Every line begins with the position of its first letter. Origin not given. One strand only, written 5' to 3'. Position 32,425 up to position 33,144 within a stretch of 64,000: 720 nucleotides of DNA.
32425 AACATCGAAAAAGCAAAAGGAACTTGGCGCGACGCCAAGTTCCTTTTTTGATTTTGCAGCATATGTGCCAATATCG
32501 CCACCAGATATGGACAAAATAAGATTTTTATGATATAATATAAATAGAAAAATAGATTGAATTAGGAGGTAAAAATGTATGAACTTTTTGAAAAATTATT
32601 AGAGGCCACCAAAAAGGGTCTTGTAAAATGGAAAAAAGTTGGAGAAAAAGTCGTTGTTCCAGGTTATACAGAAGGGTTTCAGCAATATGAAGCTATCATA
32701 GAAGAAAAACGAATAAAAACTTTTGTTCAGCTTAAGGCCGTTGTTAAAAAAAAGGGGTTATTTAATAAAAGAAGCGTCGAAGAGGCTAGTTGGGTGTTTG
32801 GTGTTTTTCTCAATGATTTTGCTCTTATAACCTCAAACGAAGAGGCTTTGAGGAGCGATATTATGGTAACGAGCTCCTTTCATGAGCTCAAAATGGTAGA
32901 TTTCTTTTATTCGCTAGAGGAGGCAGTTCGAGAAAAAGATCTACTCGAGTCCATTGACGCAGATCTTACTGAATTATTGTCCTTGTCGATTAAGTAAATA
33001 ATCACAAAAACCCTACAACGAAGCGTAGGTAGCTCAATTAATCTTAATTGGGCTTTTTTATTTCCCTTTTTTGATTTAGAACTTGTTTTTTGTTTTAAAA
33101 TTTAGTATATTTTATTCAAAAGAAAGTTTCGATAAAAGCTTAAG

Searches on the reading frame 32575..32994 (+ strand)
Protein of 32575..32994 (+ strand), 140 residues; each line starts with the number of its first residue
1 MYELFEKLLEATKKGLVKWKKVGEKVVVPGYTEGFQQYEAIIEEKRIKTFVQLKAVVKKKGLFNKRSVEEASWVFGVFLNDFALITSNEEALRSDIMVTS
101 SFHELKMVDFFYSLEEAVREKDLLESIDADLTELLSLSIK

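Call 53: search_protein_families(library=pfam, proteins=[window:32575-32994:+], max_evalue=0.01)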
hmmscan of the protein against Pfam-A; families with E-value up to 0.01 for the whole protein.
seq(140 aa): 0 families

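Call 78: search_protein_families(library=ncbifam, proteins=[window:32575-32994:+], max_evalue=0.1)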
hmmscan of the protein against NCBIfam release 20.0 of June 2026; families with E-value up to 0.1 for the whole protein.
seq(140 aa): 0 families
